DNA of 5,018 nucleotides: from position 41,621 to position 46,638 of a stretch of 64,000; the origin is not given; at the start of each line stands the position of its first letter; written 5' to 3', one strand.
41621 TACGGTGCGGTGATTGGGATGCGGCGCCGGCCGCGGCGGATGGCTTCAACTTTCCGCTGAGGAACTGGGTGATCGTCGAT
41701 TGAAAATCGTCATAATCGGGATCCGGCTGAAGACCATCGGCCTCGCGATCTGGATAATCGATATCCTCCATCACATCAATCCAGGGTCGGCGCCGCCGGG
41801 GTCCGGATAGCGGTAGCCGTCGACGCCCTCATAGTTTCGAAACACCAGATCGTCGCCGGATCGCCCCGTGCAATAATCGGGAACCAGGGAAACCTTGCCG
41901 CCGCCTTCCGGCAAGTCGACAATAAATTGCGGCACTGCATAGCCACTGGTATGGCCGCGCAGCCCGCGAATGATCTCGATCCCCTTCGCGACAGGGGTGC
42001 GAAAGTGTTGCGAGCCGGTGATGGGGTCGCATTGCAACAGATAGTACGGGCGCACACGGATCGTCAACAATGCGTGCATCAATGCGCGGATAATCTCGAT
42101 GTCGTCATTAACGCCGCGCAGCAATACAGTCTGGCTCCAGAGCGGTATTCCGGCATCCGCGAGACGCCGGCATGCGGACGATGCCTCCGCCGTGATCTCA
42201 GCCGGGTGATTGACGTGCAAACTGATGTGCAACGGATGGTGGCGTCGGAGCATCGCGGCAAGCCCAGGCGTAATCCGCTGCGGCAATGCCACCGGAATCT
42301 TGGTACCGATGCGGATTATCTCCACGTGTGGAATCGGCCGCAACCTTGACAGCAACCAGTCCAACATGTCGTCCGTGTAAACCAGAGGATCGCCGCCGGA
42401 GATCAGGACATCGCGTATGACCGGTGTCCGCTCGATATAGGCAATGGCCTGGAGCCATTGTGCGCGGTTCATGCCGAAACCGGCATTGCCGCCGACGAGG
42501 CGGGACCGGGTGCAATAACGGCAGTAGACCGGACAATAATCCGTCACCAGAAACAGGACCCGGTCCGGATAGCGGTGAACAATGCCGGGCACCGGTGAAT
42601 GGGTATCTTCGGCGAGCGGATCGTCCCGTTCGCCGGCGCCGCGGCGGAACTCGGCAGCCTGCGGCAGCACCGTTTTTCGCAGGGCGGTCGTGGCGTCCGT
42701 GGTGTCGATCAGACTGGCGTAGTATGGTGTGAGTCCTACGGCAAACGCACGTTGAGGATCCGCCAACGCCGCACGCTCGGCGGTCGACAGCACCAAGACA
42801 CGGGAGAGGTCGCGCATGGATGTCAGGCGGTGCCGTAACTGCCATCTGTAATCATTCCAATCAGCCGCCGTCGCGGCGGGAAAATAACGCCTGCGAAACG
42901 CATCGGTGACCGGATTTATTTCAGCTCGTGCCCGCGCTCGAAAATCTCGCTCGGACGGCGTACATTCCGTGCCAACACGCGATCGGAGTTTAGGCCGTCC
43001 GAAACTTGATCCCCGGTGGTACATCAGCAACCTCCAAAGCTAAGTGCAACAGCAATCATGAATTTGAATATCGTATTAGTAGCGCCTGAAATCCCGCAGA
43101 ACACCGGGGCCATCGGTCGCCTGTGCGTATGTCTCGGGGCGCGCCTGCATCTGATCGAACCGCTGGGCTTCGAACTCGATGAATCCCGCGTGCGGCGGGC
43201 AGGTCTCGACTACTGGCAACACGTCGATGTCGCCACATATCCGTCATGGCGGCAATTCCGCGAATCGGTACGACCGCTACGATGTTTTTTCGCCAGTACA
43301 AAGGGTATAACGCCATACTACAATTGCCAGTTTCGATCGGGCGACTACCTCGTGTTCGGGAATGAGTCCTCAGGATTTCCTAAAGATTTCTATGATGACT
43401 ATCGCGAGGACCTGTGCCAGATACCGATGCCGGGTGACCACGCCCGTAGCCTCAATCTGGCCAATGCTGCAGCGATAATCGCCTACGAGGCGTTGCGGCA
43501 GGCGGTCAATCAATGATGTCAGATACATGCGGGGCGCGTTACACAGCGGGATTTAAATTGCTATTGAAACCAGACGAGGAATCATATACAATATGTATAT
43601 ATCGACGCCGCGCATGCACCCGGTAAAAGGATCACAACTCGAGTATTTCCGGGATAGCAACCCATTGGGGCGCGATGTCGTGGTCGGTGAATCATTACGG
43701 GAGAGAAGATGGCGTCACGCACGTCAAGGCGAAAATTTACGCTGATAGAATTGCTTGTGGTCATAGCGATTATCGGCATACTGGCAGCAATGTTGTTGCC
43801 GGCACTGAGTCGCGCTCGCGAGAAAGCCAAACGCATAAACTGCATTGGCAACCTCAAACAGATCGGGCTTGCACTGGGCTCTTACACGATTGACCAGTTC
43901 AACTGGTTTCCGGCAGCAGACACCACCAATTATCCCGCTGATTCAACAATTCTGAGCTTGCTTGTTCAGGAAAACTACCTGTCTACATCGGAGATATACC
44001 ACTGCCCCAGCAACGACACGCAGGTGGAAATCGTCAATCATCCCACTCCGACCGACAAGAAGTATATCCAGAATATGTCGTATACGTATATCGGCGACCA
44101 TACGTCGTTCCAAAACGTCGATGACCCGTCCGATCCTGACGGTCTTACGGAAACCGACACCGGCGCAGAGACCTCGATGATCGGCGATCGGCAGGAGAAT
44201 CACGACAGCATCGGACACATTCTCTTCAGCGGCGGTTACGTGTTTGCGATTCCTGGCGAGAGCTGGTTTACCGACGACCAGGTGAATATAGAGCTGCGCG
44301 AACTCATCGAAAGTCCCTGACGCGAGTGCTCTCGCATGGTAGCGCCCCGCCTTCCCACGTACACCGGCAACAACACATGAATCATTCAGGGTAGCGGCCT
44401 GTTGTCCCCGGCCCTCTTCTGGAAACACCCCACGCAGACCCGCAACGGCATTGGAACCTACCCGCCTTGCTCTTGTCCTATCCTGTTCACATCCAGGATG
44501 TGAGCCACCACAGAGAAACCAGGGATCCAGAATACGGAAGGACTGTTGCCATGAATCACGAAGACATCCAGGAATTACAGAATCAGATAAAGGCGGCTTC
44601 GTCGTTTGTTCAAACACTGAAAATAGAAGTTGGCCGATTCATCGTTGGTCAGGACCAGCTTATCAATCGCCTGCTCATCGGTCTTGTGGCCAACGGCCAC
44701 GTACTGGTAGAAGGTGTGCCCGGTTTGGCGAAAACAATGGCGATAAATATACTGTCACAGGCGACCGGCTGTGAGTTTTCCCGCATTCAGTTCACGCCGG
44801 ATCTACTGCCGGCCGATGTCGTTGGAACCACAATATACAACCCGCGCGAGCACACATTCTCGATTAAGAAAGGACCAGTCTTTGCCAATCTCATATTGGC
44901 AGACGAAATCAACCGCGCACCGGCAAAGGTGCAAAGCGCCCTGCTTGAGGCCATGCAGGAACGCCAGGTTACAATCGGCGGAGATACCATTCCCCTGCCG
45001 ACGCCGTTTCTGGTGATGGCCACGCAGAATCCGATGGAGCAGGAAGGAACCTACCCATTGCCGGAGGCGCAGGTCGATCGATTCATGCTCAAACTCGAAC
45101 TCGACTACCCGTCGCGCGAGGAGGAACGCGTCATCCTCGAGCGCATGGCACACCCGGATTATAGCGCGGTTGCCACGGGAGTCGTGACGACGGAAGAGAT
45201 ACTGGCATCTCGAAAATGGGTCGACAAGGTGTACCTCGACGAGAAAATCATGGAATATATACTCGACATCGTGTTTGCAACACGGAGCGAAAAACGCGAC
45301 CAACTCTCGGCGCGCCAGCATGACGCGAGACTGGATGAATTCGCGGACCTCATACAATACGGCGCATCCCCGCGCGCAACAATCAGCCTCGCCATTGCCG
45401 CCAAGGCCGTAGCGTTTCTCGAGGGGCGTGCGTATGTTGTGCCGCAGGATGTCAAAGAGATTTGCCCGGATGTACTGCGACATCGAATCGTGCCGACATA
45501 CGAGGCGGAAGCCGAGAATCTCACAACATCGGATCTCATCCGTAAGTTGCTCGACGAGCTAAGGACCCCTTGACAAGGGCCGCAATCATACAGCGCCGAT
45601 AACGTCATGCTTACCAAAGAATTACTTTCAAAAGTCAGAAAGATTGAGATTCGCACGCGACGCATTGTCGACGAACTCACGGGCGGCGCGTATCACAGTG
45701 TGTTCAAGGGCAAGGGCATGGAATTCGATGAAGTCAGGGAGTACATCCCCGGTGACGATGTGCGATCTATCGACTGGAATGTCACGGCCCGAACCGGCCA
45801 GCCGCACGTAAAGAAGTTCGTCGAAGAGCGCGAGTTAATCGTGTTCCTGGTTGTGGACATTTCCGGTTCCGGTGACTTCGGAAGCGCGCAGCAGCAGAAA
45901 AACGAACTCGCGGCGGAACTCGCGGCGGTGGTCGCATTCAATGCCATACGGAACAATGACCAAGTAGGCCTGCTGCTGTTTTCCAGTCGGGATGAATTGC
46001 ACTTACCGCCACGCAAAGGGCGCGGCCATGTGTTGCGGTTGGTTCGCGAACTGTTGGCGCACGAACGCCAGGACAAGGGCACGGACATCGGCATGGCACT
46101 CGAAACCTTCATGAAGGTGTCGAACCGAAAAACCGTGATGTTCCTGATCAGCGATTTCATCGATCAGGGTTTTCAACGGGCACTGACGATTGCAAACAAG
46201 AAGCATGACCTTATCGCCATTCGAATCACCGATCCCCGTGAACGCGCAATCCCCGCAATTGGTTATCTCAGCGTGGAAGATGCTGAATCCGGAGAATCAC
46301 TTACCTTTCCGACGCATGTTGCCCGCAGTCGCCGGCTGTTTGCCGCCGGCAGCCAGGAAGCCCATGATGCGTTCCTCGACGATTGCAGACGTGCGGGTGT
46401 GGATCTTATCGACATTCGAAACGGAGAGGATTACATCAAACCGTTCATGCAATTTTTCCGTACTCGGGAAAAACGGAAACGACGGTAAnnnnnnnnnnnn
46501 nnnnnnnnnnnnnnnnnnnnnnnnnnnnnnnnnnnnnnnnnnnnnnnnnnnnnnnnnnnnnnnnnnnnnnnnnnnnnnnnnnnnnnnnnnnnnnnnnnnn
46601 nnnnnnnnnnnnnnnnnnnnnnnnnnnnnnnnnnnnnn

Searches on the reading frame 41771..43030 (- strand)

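Call 16: search_protein_families(library=pfam, proteins=[window:41771-43030:-], max_evalue=0.001)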
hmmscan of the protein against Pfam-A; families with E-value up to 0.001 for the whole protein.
window:41771-43030:- (419 aa): 3 families
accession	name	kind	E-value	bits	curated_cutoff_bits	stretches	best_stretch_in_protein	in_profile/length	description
PF12544.13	LAM_C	-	3.2e-19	69.8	26.7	1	354-411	1-57/127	Lysine-2,3-aminomutase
PF04055.27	Radical_SAM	-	2.7e-13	50.9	29.5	1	162-310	3-157/166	Radical SAM superfamily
PF13353.11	Fer4_12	-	0.00033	21.4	22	1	160-224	9-72/137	4Fe-4S single cluster domain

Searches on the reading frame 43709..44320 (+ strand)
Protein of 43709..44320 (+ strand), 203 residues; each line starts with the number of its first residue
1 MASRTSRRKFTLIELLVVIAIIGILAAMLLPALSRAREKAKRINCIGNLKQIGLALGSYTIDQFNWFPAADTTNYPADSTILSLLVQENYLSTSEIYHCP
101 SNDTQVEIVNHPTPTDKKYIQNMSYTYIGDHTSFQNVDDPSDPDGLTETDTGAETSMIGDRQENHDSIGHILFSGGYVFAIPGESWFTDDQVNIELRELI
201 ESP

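Call 37: search_protein_families(library=pfam, proteins=[window:43709-44320:+], max_evalue=0.0001)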
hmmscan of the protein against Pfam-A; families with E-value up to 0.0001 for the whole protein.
window:43709-44320:+ (203 aa): 2 families
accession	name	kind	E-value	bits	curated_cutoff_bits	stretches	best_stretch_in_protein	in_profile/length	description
PF07596.16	SBP_bac_10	-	4.5e-08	33.9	23.3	1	35-86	2-61/268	Protein of unknown function (DUF1559)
PF07963.17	N_methyl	-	7.6e-05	22.6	21.2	0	10-30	7-27/27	Prokaryotic N-terminal methylation motif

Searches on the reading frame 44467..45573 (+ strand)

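Call 37: search_protein_families(library=pfam, proteins=[window:44467-45573:+], max_evalue=0.0001)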
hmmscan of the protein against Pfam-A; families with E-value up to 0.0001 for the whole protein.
window:44467-45573:+ (368 aa): 4 families
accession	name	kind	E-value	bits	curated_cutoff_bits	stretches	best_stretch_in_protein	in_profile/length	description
PF07726.17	AAA_3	-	7.9e-65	217.1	27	1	78-208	1-131/131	ATPase family associated with various cellular activities (AAA)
PF17863.7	AAA_lid_2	-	4.9e-22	77.9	22.7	1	295-360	8-73/74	AAA lid domain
PF20030.5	bpMoxR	-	1e-13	51.3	27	1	55-224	10-178/205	MoxR domain in the MoxR-vWA-beta-propeller ternary systems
PF07728.20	AAA_5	-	5.5e-13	49.6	22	1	78-206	1-139/139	AAA domain (dynein-related subfamily)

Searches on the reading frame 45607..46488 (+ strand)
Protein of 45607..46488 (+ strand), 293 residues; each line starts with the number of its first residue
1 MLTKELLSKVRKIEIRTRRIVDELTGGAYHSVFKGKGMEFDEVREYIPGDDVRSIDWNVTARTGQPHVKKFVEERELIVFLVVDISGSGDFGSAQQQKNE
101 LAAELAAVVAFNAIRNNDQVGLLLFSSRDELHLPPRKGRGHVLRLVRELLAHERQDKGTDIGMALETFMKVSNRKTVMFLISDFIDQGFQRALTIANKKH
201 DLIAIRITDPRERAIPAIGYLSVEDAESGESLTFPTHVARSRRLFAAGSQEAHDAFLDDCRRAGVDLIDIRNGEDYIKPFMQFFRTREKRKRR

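Call 37: search_protein_families(library=pfam, proteins=[window:45607-46488:+], max_evalue=0.0001)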
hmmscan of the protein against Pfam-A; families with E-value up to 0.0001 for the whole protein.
window:45607-46488:+ (293 aa): 2 families
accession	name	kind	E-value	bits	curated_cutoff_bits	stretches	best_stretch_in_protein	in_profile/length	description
PF01882.25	DUF58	-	4.2e-77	258.6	23.4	1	42-251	1-212/216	Protein of unknown function DUF58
PF13519.12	VWA_2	-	2.5e-15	57.4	27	1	80-184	2-106/107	von Willebrand factor type A domain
